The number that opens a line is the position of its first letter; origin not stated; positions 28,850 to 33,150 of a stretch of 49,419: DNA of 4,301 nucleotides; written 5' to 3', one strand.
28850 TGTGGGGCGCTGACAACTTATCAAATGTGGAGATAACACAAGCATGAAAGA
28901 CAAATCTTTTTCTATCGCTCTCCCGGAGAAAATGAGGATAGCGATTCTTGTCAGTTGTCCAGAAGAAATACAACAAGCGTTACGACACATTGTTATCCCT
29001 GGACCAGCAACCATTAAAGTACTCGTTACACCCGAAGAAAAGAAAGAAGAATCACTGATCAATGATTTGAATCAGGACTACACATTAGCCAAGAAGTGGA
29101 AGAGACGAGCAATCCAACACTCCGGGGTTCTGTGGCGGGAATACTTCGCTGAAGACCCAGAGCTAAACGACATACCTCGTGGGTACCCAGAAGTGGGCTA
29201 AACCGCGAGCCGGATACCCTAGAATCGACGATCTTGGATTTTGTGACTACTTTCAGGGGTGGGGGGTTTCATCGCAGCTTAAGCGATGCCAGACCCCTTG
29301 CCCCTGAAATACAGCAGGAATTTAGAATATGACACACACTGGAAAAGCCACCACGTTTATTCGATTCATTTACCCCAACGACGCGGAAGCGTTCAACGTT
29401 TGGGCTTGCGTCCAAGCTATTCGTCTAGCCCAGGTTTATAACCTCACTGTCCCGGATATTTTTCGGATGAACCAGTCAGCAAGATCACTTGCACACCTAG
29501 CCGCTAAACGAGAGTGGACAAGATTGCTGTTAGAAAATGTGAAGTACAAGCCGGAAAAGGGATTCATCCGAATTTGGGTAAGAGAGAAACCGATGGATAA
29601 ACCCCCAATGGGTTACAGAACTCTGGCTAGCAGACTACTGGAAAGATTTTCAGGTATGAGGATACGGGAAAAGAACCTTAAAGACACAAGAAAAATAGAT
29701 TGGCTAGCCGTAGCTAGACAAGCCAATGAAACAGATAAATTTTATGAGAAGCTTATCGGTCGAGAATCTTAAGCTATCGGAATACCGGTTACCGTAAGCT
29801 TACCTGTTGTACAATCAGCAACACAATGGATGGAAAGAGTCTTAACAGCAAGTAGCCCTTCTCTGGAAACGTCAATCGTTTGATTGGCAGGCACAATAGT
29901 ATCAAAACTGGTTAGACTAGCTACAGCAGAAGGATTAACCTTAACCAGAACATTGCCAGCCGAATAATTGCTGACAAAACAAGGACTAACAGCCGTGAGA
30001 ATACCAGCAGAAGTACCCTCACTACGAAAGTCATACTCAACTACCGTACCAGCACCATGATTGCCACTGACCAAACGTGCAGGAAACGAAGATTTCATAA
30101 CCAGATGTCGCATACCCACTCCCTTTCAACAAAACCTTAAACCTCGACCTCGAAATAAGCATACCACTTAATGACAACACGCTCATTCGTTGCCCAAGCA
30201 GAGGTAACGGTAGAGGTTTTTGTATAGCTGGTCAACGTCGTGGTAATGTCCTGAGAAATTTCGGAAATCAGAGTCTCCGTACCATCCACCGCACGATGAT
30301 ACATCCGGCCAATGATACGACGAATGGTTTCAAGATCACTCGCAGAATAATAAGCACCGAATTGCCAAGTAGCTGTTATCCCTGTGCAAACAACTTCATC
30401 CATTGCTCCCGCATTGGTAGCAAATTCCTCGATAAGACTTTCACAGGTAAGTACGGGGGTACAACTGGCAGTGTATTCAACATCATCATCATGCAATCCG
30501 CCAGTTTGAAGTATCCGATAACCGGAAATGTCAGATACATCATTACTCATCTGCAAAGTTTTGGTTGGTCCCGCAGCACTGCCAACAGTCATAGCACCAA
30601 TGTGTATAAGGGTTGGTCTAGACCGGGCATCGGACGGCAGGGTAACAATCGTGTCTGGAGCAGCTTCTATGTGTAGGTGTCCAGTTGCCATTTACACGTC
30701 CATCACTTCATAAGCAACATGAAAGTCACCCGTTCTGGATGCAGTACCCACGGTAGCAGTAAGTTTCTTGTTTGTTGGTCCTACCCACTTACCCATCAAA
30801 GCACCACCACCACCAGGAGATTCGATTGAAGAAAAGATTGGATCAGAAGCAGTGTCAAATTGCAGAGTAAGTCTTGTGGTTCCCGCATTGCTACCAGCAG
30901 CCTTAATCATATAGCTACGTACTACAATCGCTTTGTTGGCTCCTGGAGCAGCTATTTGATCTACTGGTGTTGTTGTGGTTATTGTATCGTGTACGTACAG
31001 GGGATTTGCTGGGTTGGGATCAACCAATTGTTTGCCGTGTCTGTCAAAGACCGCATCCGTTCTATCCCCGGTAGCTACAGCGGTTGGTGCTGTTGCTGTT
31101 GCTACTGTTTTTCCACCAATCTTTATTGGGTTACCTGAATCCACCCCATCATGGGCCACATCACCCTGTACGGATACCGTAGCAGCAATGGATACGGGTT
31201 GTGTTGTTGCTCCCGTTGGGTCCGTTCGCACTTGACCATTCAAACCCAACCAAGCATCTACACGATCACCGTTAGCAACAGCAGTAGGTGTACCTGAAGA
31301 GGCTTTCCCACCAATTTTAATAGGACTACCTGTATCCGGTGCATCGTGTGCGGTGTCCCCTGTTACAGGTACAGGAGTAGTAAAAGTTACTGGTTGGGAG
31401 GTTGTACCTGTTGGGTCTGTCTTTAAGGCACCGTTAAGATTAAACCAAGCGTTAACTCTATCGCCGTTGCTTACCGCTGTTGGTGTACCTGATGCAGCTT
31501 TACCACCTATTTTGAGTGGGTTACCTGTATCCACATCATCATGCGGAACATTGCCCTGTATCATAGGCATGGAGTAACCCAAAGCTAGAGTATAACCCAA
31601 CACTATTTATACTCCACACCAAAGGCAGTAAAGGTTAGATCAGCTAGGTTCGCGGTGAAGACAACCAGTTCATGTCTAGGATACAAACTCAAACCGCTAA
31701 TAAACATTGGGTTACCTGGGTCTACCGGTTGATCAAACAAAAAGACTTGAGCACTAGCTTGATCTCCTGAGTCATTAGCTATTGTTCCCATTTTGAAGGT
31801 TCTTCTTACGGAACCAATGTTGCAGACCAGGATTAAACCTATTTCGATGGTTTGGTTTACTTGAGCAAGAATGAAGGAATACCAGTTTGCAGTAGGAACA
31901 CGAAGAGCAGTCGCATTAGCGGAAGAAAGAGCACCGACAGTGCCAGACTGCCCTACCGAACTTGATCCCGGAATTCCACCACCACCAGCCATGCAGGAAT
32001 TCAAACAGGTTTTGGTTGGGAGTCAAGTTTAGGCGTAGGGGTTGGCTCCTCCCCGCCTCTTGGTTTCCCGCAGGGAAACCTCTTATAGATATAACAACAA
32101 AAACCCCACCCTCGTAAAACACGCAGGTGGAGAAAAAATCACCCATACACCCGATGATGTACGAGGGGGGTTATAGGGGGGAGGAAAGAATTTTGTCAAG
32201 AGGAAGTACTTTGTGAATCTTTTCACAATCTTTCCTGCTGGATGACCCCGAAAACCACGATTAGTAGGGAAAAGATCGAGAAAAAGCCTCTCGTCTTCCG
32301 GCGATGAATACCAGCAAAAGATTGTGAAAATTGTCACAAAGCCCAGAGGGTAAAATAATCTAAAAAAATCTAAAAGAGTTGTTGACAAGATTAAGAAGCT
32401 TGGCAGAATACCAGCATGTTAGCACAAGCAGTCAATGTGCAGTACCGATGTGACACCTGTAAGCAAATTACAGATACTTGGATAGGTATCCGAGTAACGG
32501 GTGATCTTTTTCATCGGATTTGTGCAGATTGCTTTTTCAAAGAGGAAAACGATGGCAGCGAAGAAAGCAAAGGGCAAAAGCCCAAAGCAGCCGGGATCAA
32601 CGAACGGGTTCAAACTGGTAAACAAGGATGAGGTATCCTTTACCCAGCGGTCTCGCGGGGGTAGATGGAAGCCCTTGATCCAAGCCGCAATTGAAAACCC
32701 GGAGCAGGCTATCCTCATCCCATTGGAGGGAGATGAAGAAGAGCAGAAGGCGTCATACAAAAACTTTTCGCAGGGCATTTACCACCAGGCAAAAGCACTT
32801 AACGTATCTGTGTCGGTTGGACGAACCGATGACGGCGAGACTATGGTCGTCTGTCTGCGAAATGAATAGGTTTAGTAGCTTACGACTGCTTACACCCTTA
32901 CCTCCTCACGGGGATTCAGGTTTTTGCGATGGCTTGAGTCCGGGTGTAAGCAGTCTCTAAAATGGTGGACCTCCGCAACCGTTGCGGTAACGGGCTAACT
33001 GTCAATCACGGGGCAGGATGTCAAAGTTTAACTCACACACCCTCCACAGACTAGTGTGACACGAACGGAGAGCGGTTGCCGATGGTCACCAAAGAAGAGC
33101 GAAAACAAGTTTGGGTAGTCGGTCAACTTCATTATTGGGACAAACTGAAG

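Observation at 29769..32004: An opposite-strand four-gene cassette is embedded in the early and replication arm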

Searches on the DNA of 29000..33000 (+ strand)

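Call 5: search_dna_similar(query=window:29000-33000:+, collection=phages, mode=distant, max_rows=20)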
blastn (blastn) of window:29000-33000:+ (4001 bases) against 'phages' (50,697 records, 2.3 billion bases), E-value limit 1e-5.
No match.

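Call 72: search_rna_families(source=window, start=31900, end=32500, threshold=evalue, max_evalue=1)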
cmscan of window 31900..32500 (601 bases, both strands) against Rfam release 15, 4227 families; matches with E-value up to 1: 2.
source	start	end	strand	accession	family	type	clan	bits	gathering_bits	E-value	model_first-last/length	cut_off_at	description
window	32096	32182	-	RF02837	anti-hemB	Gene; sRNA;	-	17.9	49.5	0.13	1-81/81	no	Burkholderia RNA 7 (anti-hemB)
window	32108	32151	-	RF00534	SgrS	Gene; antisense;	-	13.9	37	0.16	180-225/232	no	SgrS RNA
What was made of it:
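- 32093..32172 (-): Terminator-like element in the cassette leader: a 66-nt stem-loop followed by UUUUUGUUGUU. Only sub-threshold Rfam matches, to terminator-bearing sRNAs (call 72).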

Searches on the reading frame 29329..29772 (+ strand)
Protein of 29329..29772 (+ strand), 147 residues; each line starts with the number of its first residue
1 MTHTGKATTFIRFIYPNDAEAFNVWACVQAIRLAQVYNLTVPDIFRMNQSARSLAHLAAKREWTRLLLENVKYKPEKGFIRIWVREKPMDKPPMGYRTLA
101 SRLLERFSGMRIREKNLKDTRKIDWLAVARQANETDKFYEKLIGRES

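Call 6: search_protein_families(library=pfam, proteins=[window:29329-29772:+], max_evalue=1)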
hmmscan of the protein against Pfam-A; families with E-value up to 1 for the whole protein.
window:29329-29772:+ (147 aa): 0 families

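Call 7: search_protein_families(library=phrogs, proteins=[window:29329-29772:+], max_evalue=1)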
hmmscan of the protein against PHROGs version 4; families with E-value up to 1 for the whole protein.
window:29329-29772:+ (147 aa): 0 families

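Call 86: search_protein_families(library=padloc, proteins=[window:29329-29772:+], max_evalue=0.1)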
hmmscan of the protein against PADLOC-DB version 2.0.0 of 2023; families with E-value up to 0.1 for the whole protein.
window:29329-29772:+ (147 aa): 0 families

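Call 87: search_protein_families(library=ncbifam, proteins=[window:29329-29772:+], max_evalue=0.1)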
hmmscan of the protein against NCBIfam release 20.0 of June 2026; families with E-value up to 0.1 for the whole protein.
window:29329-29772:+ (147 aa): 0 families

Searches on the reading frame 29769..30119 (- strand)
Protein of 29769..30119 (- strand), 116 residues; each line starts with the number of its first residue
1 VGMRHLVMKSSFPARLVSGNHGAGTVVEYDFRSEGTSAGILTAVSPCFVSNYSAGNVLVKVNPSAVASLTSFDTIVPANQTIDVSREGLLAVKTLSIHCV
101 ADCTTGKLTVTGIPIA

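Call 6: search_protein_families(library=pfam, proteins=[window:29769-30119:-], max_evalue=1)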
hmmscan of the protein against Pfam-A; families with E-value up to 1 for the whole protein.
window:29769-30119:- (116 aa): 0 families

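Call 7: search_protein_families(library=phrogs, proteins=[window:29769-30119:-], max_evalue=1)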
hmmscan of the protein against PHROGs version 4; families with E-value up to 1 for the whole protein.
window:29769-30119:- (116 aa): 0 families

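Call 37: search_dna_similar(query=window:29772-30113:-, collection=phages, mode=protein, max_evalue=1)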
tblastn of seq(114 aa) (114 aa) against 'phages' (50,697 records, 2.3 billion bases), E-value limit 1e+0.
No match.

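Call 86: search_protein_families(library=padloc, proteins=[window:29769-30119:-], max_evalue=0.1)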
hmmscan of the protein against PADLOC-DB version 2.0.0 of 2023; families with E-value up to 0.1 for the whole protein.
window:29769-30119:- (116 aa): 0 families

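Call 87: search_protein_families(library=ncbifam, proteins=[window:29769-30119:-], max_evalue=0.1)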
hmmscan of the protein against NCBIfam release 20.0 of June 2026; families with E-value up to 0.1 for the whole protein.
window:29769-30119:- (116 aa): 0 families
